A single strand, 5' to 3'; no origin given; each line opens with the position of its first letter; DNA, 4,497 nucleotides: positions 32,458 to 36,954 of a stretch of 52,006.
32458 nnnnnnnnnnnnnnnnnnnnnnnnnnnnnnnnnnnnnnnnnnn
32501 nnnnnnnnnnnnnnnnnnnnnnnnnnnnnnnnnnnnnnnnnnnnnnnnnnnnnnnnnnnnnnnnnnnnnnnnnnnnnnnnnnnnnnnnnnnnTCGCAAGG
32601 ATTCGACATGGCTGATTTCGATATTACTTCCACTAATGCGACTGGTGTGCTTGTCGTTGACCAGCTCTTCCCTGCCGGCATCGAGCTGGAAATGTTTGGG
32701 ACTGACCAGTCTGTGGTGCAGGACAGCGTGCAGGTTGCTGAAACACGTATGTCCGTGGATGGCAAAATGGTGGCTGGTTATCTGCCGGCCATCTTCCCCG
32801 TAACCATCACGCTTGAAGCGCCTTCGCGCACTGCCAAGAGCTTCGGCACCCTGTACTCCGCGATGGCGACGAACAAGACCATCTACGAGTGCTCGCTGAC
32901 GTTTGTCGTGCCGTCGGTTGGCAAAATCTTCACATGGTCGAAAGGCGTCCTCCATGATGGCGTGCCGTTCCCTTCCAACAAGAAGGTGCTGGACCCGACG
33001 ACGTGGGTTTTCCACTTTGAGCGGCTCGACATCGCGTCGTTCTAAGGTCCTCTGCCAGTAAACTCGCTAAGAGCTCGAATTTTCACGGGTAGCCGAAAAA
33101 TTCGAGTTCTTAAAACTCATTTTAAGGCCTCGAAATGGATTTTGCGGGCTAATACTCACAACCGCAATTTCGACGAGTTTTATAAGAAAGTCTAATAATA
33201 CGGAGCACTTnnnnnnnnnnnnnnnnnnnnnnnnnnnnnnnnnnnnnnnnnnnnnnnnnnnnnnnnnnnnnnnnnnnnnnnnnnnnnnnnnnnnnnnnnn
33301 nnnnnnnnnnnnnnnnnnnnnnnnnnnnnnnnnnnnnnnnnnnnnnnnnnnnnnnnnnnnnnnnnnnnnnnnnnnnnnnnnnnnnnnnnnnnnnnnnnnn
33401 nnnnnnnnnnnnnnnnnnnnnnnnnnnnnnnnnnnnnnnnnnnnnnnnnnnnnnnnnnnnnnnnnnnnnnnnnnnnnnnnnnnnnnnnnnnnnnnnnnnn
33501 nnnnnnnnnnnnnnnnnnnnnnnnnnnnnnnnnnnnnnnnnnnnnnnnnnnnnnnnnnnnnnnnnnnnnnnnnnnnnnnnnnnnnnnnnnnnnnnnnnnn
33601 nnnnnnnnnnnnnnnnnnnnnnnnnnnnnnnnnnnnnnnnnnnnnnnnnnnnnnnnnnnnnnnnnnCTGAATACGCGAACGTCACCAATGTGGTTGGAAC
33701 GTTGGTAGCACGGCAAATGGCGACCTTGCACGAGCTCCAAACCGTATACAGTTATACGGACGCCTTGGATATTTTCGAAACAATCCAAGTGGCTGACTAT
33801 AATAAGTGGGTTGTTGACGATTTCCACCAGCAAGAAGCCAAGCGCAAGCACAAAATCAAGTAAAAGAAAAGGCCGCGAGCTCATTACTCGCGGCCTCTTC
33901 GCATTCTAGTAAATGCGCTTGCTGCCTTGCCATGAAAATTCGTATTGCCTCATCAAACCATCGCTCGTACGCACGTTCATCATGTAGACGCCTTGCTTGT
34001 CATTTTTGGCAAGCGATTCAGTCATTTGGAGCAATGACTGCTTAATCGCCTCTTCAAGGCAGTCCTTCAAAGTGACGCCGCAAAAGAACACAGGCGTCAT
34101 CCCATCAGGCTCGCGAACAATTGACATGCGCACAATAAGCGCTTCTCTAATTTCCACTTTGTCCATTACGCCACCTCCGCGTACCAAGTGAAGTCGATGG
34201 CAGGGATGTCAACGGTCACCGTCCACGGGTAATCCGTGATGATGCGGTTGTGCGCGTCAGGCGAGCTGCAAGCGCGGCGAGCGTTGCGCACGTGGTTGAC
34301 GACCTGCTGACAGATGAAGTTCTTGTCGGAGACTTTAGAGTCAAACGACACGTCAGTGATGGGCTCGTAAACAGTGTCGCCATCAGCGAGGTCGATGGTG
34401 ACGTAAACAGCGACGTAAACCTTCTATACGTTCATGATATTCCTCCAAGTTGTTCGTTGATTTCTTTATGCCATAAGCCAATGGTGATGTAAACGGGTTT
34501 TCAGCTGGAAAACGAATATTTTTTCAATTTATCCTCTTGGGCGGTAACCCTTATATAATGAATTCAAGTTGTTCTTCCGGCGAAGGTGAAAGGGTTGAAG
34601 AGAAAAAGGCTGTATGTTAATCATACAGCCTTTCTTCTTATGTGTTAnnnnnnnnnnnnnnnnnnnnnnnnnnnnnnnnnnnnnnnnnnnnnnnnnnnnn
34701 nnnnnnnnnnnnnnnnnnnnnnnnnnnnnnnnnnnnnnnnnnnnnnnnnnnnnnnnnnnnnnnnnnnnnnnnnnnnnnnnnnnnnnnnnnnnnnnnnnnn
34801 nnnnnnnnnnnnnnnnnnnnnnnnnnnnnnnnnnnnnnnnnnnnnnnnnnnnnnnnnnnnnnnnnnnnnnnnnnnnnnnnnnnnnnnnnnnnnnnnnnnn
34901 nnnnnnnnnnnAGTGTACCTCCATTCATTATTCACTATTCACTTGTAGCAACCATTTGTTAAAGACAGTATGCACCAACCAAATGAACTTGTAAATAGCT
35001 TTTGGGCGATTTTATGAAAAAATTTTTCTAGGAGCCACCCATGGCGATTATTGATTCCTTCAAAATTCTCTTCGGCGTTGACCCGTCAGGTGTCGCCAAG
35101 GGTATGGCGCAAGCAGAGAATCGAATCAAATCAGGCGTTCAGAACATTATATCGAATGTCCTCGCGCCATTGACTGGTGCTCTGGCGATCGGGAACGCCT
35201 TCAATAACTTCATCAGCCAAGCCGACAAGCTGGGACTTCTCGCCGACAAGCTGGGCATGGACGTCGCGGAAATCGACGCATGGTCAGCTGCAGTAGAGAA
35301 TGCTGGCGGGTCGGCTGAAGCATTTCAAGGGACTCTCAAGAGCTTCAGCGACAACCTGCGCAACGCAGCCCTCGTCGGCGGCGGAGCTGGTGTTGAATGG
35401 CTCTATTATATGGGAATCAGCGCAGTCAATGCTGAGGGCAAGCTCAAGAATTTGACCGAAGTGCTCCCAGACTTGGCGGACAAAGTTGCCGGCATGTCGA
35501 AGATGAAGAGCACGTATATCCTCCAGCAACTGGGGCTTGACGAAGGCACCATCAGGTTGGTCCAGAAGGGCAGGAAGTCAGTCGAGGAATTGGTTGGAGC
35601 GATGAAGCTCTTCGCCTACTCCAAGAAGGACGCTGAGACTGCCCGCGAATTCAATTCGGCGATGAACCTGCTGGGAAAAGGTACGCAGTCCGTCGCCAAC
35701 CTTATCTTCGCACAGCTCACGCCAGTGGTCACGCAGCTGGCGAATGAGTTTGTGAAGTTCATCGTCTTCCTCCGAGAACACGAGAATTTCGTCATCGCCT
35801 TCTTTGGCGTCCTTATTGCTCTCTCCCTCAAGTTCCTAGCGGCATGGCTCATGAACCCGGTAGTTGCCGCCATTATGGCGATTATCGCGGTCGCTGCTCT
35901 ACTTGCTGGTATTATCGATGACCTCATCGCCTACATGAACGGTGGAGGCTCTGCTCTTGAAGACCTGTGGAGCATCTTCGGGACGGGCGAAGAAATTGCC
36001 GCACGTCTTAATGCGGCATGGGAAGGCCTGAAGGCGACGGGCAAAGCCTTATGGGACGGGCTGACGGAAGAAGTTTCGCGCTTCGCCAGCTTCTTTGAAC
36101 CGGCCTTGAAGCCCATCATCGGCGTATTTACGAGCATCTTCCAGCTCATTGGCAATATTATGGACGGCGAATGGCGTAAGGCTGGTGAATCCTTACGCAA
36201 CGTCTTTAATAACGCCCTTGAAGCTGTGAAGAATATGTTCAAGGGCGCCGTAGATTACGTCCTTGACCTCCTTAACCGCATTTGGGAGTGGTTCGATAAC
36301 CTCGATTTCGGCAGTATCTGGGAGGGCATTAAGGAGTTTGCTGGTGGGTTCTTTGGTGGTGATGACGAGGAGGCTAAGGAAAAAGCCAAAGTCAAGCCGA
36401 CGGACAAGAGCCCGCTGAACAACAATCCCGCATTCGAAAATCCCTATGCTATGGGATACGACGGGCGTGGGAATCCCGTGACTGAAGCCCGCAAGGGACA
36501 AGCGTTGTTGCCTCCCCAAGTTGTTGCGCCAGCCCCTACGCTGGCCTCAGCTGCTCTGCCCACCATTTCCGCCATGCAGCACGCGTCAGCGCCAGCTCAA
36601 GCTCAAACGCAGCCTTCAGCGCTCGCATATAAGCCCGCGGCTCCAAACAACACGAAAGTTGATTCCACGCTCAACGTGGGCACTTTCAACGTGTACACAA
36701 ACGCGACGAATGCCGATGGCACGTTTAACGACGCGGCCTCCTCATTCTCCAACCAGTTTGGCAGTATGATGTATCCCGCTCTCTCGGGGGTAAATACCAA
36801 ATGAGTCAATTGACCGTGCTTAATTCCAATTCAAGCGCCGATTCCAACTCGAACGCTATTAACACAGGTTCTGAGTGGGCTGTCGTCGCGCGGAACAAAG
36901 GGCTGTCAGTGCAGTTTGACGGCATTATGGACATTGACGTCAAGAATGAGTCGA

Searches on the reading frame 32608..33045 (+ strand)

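Call 26: search_protein_families(library=phrogs, proteins=[window:32608-33045:+], max_evalue=0.001)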
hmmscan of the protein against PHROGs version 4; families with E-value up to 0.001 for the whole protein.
window:32608-33045:+ (145 aa): 3 families
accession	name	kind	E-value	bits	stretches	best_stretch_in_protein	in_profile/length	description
phrog_1964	-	head and packaging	2e-34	119.8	1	3-142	3-142/146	virion structural protein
phrog_2420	-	tail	2.6e-06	28.1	1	6-127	4-129/156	tail fiber protein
phrog_280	-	head and packaging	7e-06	27.1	1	24-142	17-135/143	virion structural protein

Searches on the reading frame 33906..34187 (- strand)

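Call 25: search_protein_families(library=pfam, proteins=[window:33906-34187:-], max_evalue=0.05)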
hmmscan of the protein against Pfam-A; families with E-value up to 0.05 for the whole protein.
window:33906-34187:- (93 aa): 1 family
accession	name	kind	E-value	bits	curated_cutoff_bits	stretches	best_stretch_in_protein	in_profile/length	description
PF13025.11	DUF3886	-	0.035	14.7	25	0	38-64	6-32/68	Protein of unknown function (DUF3886)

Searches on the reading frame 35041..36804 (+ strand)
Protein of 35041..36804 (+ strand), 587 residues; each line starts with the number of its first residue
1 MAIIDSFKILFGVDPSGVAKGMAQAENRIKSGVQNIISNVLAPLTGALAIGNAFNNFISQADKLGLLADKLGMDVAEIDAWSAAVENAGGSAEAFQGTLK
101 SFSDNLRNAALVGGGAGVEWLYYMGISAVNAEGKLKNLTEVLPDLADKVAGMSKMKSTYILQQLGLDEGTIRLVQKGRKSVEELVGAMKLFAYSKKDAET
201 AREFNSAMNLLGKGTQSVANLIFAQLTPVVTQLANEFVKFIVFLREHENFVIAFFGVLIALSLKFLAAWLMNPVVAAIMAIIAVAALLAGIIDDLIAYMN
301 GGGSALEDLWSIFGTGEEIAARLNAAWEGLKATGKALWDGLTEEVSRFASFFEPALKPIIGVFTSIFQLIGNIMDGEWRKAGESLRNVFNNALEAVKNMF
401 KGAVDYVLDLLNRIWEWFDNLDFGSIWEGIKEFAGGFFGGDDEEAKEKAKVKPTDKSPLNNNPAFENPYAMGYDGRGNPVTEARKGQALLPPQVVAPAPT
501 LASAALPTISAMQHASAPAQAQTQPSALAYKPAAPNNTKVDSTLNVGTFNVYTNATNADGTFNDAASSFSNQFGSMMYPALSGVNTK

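Call 26: search_protein_families(library=phrogs, proteins=[window:35041-36804:+], max_evalue=0.001)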
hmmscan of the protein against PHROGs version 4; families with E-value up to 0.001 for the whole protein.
window:35041-36804:+ (587 aa): 30 families (the best 25 are shown)
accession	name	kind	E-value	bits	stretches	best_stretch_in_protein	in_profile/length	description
phrog_2276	-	tail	1.5e-42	147.2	1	20-529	64-562/673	tail length tape measure protein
phrog_8125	-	tail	9.4e-42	144.8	2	47-249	83-283/578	tail length tape measure protein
phrog_3824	-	unknown function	1.8e-39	137.3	1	44-400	66-414/750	-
phrog_34923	-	tail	5.7e-37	128.5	1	32-329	108-413/540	tail length tape measure protein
phrog_9388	-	unknown function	3e-28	99.9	2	3-241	4-238/615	-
phrog_12506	-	tail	1.8e-26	94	1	3-200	5-198/218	tail length tape measure protein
phrog_12278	-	tail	1.8e-20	74.6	1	3-314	4-292/448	tail fiber protein/ lysozyme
phrog_13338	-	unknown function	7.2e-20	71.8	1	31-330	35-297/903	-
phrog_2013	-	tail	1e-17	65.2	1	19-255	43-283/657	lytic tail protein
phrog_9570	-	tail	1.3e-16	61.6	1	34-333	74-355/689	tail length tape measure protein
phrog_8462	-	tail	1.8e-14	54.4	1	58-421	73-456/672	tail length tape measure protein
phrog_991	-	tail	3.5e-14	52.4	1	59-450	421-810/1966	tail length tape measure protein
phrog_1272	-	tail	4.2e-12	45.6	1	214-433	689-876/1606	tail length tape measure protein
phrog_2854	-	tail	7.1e-11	42.5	1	20-460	36-420/855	tail length tape measure protein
phrog_5493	-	tail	2.2e-10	40.5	1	216-401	761-940/1102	tail length tape measure protein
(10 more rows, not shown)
